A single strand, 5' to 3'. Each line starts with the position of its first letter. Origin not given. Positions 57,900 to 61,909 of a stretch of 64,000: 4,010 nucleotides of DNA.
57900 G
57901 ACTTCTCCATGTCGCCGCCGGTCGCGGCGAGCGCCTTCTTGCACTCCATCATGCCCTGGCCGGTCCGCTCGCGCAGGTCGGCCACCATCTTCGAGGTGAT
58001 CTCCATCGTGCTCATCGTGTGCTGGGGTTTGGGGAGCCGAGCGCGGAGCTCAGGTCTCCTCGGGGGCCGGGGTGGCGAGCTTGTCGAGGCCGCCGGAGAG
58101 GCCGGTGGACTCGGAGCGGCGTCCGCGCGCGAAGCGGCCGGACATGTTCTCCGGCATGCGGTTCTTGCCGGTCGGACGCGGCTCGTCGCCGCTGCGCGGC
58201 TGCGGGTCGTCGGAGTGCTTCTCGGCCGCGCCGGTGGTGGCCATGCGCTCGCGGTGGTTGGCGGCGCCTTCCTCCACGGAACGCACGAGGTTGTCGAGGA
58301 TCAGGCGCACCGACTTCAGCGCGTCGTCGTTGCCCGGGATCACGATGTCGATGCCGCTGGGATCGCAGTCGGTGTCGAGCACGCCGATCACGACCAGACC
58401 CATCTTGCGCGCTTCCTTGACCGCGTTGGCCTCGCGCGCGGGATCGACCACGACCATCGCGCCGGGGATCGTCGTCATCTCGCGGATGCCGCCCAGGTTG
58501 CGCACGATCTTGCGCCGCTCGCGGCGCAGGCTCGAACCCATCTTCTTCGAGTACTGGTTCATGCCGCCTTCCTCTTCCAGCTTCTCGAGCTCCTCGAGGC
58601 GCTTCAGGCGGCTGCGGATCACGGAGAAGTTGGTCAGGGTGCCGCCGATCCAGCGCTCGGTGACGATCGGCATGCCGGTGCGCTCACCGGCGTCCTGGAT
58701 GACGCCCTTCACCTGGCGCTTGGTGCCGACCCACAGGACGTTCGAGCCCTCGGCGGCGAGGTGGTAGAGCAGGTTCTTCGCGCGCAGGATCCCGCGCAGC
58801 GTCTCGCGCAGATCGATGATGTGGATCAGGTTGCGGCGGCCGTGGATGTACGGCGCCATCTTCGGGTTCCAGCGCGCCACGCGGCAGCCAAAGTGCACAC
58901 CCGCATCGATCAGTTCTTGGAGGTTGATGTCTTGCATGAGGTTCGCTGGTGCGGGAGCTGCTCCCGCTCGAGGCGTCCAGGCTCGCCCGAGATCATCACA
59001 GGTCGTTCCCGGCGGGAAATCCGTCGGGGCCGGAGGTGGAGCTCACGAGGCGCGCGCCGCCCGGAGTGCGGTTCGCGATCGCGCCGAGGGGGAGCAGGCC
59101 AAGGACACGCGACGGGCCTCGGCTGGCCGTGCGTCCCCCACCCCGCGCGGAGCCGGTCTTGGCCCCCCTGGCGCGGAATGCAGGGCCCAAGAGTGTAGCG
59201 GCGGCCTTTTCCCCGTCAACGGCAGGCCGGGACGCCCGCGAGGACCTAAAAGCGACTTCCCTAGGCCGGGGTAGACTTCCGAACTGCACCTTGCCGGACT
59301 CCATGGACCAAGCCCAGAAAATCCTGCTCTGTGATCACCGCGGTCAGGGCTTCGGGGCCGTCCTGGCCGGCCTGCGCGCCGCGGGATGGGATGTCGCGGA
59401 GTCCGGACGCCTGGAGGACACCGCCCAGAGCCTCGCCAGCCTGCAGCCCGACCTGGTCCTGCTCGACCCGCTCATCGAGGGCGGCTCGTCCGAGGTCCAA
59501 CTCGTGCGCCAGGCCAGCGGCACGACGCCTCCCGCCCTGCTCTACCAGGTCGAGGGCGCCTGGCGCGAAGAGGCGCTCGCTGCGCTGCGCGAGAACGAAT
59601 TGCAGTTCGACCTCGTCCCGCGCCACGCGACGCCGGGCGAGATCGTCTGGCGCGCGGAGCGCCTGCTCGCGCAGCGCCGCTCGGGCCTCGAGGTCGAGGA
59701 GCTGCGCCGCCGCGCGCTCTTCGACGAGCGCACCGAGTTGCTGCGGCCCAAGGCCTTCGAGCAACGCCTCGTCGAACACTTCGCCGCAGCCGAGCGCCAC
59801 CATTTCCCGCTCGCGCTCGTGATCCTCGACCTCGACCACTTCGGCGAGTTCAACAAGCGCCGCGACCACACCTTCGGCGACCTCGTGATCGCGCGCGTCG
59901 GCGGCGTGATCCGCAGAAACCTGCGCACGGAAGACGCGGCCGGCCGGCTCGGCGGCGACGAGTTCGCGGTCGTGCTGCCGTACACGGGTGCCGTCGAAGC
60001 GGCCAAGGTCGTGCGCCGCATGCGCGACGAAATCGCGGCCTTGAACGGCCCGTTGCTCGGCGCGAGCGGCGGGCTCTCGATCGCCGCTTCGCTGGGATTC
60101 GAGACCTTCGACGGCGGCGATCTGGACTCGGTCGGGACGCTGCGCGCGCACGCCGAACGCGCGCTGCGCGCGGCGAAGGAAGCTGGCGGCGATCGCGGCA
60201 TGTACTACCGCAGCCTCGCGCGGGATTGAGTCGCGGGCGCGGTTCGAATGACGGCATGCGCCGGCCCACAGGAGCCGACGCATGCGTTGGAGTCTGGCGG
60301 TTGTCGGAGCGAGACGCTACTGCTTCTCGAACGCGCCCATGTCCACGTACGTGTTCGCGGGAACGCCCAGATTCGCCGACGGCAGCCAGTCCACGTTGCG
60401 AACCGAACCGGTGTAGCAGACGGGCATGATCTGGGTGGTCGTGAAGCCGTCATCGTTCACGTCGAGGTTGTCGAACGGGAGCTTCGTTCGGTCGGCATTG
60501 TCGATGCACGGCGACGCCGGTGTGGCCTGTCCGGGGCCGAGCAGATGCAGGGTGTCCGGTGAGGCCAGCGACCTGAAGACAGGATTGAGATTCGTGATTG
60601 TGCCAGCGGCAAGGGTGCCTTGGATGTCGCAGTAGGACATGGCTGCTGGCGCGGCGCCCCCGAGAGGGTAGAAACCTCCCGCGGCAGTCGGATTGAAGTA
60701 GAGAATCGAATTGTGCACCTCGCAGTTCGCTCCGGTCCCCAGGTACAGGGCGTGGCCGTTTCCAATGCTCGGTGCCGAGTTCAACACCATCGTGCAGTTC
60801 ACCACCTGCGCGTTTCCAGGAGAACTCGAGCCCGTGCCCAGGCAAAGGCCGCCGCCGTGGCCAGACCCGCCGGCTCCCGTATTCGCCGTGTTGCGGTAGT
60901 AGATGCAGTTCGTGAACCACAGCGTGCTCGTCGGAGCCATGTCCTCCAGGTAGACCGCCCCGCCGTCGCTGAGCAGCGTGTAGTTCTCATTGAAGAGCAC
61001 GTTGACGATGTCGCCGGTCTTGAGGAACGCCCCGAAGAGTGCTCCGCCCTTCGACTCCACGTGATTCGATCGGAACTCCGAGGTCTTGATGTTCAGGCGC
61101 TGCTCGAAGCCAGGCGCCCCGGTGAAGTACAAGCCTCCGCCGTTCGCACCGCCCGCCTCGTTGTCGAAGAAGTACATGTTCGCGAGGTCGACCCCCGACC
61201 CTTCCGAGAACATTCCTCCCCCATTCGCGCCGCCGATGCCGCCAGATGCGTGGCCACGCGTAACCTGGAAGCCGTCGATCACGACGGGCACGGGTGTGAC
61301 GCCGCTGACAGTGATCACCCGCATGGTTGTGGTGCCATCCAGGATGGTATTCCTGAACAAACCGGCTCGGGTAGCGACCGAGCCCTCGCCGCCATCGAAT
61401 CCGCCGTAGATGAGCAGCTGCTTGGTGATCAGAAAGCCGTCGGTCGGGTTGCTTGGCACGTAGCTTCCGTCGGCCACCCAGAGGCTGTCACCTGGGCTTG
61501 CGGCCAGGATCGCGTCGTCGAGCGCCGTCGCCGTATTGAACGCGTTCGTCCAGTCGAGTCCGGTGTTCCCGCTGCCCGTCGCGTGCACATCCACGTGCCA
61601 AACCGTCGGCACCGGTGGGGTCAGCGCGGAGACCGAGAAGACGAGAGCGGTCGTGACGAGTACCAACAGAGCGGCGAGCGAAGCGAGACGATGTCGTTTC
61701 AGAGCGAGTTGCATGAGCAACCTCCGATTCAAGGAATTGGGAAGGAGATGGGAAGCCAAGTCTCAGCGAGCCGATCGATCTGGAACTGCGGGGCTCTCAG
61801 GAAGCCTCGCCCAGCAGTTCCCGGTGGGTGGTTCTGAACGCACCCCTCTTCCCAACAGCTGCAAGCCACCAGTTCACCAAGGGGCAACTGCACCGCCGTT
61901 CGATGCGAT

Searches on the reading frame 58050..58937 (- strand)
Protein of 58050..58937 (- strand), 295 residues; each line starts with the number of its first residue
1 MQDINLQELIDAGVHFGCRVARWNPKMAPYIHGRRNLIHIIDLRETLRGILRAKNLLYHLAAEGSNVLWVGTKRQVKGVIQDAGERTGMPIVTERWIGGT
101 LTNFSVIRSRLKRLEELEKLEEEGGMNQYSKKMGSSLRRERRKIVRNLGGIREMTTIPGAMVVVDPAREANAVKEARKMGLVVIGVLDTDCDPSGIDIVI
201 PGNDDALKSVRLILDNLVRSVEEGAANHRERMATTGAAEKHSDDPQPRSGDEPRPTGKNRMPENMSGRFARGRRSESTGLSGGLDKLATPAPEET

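Call 84: search_protein_families(library=pfam, proteins=[window:58050-58937:-], max_evalue=0.001)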
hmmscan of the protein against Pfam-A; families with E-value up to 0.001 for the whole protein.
window:58050-58937:- (295 aa): 1 family
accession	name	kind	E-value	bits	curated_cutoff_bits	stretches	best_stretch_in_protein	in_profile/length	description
PF00318.25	Ribosomal_S2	-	5.1e-80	268.2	26.1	1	9-224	1-216/216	Ribosomal protein S2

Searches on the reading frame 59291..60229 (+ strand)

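Call 84: search_protein_families(library=pfam, proteins=[window:59291-60229:+], max_evalue=0.001)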
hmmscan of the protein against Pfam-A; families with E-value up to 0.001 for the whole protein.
window:59291-60229:+ (312 aa): 1 family
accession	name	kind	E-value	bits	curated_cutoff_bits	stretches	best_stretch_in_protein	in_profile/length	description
PF00990.26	GGDEF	-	1.4e-28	100.1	23.8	1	142-301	1-160/161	Diguanylate cyclase, GGDEF domain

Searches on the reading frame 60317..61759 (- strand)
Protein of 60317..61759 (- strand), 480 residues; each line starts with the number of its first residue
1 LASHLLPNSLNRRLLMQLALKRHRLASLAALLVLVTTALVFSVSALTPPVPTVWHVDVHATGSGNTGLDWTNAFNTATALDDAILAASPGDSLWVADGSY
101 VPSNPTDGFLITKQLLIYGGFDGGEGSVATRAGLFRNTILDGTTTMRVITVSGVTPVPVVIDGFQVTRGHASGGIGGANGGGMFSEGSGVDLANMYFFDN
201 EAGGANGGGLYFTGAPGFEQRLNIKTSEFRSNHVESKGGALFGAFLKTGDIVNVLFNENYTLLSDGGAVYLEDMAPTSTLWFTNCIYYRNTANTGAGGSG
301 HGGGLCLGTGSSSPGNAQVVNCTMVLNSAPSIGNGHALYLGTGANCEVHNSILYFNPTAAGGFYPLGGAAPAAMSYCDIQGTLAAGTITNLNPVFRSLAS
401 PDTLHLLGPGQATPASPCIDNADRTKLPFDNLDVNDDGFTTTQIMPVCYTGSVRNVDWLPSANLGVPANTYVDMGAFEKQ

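Call 4: search_protein_families(library=pfam, proteins=[window:60317-61759:-], max_evalue=0.01)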
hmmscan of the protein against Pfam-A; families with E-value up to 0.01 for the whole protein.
window:60317-61759:- (480 aa): 0 families

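Call 5: search_protein_families(library=ncbifam, proteins=[window:60317-61759:-], max_evalue=0.01)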
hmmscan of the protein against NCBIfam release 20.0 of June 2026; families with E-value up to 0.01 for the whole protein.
window:60317-61759:- (480 aa): 0 families

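Call 78: list_cluster_members(proteins=[P0001, P0002, P0029, P0307, P0386, window:60317-61759:-])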
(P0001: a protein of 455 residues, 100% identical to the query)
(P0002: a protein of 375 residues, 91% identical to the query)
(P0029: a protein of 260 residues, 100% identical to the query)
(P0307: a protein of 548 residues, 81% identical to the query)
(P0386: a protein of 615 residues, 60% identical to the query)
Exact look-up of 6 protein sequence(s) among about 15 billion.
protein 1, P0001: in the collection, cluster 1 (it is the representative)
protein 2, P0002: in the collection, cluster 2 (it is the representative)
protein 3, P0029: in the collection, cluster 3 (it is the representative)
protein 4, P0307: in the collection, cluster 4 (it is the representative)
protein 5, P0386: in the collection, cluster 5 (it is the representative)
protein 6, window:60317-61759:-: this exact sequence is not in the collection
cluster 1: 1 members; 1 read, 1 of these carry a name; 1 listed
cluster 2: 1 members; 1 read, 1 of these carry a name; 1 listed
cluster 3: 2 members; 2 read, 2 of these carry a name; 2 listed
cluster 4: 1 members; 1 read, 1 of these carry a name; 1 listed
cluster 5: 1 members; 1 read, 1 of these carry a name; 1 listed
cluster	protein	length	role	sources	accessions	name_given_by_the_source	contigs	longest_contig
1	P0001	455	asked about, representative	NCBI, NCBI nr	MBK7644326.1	MAG: hypothetical protein IPJ19_14995 [Planctomycetes bacterium] | hypothetical protein [Planctomycetota bacterium]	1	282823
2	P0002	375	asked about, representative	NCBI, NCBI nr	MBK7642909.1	MAG: hypothetical protein IPJ19_07635 [Planctomycetes bacterium] | hypothetical protein [Planctomycetota bacterium]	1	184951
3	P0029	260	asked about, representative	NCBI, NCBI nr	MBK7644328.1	MAG: hypothetical protein IPJ19_15005 [Planctomycetes bacterium] | hypothetical protein [Planctomycetota bacterium]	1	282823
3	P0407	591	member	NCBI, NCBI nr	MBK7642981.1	MAG: calcium-binding protein [Planctomycetes bacterium] | calcium-binding protein [Planctomycetota bacterium]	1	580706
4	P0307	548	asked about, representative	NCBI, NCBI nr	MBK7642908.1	MAG: calcium-binding protein [Planctomycetes bacterium] | calcium-binding protein [Planctomycetota bacterium]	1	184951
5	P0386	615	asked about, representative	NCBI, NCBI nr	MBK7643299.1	MAG: hypothetical protein IPJ19_09640 [Planctomycetes bacterium] | hypothetical protein [Planctomycetota bacterium]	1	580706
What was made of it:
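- Tried and rejected: Adjacency rests on consecutive accessions (call 78).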
